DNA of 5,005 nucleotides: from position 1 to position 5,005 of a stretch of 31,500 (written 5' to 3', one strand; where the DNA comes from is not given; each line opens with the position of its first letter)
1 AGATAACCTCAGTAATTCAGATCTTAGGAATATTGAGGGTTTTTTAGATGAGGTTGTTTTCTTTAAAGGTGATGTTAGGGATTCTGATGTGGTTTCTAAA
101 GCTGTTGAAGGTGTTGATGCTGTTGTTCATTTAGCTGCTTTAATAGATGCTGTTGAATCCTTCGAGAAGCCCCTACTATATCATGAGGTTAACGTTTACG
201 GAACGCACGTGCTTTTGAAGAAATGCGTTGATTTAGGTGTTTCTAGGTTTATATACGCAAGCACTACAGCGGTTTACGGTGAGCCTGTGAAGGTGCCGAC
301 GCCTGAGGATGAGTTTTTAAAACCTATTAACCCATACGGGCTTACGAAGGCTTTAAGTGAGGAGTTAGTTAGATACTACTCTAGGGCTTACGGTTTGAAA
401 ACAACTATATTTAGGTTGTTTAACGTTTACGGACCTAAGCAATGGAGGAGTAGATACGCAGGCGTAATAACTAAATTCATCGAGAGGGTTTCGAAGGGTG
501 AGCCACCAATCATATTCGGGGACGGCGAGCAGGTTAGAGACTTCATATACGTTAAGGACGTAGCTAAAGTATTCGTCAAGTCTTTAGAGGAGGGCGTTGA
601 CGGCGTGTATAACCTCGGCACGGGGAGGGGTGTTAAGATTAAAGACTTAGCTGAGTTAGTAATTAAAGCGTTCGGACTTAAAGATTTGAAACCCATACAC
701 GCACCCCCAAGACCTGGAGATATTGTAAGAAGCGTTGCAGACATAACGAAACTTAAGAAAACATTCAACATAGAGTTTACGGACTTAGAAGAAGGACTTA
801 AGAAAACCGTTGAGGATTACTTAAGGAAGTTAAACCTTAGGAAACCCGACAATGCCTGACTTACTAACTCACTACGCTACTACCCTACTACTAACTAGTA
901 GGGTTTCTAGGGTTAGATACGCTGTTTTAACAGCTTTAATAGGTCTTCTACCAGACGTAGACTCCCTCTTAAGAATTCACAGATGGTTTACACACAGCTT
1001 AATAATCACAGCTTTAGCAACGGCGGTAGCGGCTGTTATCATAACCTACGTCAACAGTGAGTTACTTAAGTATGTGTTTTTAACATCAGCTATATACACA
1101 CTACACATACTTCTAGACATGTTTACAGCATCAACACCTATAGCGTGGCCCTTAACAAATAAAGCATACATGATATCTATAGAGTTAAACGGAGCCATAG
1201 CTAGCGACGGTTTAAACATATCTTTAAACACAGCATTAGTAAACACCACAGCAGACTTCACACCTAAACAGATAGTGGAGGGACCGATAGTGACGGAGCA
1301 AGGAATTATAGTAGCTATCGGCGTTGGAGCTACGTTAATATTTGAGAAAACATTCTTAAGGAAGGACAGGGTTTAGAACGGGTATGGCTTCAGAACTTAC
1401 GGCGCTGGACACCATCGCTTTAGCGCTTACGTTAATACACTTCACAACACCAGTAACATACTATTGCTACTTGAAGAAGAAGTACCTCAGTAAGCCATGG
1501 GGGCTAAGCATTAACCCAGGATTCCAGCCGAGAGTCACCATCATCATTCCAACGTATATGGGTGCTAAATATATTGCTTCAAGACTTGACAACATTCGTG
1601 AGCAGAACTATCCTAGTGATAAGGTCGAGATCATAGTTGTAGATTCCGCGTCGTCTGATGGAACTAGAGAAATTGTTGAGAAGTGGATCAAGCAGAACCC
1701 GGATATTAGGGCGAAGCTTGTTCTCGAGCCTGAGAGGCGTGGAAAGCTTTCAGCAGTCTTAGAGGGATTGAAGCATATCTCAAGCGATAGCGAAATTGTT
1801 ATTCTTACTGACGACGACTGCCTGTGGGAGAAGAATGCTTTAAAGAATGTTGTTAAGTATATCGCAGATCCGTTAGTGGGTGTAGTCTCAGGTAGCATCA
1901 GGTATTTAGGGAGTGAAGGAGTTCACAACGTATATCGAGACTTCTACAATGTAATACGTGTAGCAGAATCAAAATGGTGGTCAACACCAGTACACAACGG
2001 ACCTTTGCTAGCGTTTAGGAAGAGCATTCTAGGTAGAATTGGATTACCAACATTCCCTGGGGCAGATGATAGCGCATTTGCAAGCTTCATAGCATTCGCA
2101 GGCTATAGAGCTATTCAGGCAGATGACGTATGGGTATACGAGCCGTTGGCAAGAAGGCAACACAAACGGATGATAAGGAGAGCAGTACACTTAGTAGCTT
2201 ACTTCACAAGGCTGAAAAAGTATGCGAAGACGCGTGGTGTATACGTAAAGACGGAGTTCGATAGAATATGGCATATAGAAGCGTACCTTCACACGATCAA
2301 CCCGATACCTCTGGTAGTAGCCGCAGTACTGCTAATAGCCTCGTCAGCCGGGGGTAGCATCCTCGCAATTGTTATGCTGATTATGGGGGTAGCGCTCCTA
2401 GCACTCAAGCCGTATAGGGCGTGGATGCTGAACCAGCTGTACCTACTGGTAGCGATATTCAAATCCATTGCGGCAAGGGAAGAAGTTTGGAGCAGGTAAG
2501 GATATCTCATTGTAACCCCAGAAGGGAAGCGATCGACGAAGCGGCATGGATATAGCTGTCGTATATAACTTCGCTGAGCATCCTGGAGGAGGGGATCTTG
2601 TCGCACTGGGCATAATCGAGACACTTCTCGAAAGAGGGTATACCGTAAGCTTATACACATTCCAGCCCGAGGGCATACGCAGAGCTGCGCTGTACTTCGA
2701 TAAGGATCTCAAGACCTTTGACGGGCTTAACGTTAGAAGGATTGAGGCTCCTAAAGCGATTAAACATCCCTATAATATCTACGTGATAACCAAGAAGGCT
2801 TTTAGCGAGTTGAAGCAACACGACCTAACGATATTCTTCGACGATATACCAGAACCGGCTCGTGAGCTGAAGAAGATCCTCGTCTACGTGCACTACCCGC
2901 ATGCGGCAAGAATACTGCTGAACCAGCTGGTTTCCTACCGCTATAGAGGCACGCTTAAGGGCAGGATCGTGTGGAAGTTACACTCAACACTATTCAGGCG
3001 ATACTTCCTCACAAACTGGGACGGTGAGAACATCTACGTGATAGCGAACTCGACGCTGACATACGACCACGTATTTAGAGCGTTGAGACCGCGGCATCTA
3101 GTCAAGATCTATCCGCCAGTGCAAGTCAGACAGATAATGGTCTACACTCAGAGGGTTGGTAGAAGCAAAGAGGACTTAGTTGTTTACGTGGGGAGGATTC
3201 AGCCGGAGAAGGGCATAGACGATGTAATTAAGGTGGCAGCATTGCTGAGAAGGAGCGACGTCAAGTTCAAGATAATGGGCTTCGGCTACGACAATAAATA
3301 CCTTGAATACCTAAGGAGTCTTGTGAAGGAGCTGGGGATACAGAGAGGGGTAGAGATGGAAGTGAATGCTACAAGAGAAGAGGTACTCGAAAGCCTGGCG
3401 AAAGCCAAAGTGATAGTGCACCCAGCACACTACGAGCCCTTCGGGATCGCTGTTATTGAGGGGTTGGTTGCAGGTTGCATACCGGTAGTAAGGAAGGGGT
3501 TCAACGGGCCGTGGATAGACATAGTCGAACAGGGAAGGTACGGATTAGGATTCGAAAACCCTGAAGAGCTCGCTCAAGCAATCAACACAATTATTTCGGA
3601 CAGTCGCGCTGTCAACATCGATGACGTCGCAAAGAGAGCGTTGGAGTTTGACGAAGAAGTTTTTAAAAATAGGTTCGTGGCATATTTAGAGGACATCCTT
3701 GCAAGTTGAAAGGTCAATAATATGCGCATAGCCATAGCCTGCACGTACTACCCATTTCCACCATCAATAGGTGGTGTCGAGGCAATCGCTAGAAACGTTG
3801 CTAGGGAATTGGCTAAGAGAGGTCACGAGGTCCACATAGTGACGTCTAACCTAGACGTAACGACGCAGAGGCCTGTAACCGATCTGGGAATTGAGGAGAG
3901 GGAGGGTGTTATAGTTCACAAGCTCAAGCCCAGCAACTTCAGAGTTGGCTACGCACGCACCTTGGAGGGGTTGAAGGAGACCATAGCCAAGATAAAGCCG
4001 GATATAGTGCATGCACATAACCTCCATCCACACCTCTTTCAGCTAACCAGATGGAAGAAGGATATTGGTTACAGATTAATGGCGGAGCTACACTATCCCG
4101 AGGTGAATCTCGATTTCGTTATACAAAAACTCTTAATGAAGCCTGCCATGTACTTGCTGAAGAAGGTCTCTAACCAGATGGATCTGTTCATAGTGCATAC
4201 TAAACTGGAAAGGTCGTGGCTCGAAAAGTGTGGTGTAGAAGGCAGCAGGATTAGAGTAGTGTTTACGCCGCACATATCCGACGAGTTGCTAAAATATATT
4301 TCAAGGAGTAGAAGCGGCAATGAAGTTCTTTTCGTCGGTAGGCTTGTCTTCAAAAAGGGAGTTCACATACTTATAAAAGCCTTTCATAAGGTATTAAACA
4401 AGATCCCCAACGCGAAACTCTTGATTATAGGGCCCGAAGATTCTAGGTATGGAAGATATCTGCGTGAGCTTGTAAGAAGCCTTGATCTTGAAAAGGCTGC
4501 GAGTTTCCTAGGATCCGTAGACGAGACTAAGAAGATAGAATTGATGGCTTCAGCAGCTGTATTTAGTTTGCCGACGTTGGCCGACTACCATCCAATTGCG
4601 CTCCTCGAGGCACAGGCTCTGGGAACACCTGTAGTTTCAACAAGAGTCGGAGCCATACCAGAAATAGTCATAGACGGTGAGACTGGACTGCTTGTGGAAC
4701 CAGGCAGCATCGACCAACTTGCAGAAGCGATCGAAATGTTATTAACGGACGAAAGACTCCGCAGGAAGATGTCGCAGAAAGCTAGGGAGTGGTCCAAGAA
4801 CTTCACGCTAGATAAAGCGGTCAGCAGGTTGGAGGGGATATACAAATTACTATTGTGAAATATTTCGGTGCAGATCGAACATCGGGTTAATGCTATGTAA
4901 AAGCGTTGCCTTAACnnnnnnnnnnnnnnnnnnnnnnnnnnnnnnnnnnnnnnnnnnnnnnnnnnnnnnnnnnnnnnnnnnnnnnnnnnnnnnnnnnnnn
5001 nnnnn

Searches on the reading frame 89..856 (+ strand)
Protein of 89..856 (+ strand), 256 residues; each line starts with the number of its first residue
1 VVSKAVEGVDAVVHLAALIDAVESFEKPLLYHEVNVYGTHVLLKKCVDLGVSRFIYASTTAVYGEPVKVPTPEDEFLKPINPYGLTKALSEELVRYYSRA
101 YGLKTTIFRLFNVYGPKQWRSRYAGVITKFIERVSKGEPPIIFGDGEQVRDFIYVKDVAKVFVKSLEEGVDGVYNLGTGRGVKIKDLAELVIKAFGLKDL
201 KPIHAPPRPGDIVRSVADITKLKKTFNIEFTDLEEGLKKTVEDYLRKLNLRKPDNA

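Call 7: search_protein_families(library=pfam, proteins=[window:89-856:+], max_evalue=0.001)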
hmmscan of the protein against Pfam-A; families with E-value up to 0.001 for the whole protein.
window:89-856:+ (256 aa): 7 families
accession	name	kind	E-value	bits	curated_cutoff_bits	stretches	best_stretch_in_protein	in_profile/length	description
PF01370.27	Epimerase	-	7.6e-49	166.7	20.9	1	5-177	59-240/240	NAD dependent epimerase/dehydratase family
PF16363.11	GDP_Man_Dehyd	-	9e-45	154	27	1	9-238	76-330/332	GDP-mannose 4,6 dehydratase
PF01073.25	3Beta_HSD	-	4.8e-19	68.9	22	1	2-163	60-226/280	3-beta hydroxysteroid dehydrogenase/isomerase family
PF04321.23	RmlD_sub_bind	-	6.3e-19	68.6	27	1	9-244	52-285/287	RmlD substrate binding domain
PF02719.21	Polysacc_synt_2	-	8.4e-15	55.1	20.2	1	3-199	70-251/293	Polysaccharide biosynthesis protein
PF07993.18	NAD_binding_4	-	5.6e-13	49.1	20.1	1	4-160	84-256/258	Male sterility protein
PF13460.12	NAD_binding_10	-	0.00021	21.6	27.2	0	2-110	54-143/184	NAD(P)H-binding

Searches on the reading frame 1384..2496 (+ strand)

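Call 7: search_protein_families(library=pfam, proteins=[window:1384-2496:+], max_evalue=0.001)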
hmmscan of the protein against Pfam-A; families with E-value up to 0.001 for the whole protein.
window:1384-2496:+ (371 aa): 4 families
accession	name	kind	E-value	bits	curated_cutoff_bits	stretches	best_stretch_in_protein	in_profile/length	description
PF00535.33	Glycos_transf_2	-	4.8e-29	101.9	23.3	1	52-217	1-165/168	Glycosyl transferase family 2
PF13641.12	Glyco_tranf_2_3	-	7.5e-16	59.3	27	1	49-188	1-140/230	Glycosyltransferase like family 2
PF13506.12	Glyco_transf_21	-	1.5e-09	38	21.7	1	121-266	18-168/174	Glycosyl transferase family 21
PF10111.15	Glyco_tranf_2_2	-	1e-05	25.7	27.3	1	52-160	1-106/276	Glycosyltransferase like family 2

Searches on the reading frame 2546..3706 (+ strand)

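Call 7: search_protein_families(library=pfam, proteins=[window:2546-3706:+], max_evalue=0.001)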
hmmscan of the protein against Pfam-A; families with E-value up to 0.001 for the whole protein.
window:2546-3706:+ (387 aa): 3 families
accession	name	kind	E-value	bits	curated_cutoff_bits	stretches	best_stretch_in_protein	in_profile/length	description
PF00534.26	Glycos_transf_1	-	2.1e-27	96.2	26.4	1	207-353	13-159/172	Glycosyl transferases group 1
PF13692.12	Glyco_trans_1_4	-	2.8e-19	70.2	27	1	211-352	3-142/142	Glycosyl transferases group 1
PF20706.3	GT4-conflict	-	3.5e-06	26.7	26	1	202-315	190-309/385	Family 4 Glycosyltransferase in conflict systems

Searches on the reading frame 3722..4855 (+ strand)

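Call 7: search_protein_families(library=pfam, proteins=[window:3722-4855:+], max_evalue=0.001)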
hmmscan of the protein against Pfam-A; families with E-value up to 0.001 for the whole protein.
window:3722-4855:+ (378 aa): 8 families
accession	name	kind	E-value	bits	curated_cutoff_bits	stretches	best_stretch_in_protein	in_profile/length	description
PF00534.26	Glycos_transf_1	-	1.1e-41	142.6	26.4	1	199-357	15-172/172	Glycosyl transferases group 1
PF13692.12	Glyco_trans_1_4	-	4.6e-37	127.9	27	1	201-343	3-142/142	Glycosyl transferases group 1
PF13439.12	Glyco_transf_4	-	2.5e-24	86.6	28.5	1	16-180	1-162/170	Glycosyltransferase Family 4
PF13579.12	Glyco_trans_4_4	-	2.3e-15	57.7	29.7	1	17-180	1-155/158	Glycosyl transferase 4-like domain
PF13477.12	Glyco_trans_4_2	-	3.9e-10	40.5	23.4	1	25-104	15-86/139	Glycosyl transferase 4-like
PF20706.3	GT4-conflict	-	1.9e-08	34.2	26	1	179-311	175-316/385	Family 4 Glycosyltransferase in conflict systems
PF13524.12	Glyco_trans_1_2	-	1.1e-07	32.3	25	1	222-356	6-127/144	Glycosyl transferase-like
PF08323.17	Glyco_transf_5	-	0.00061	20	22.7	0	5-50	5-49/239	Starch synthase catalytic domain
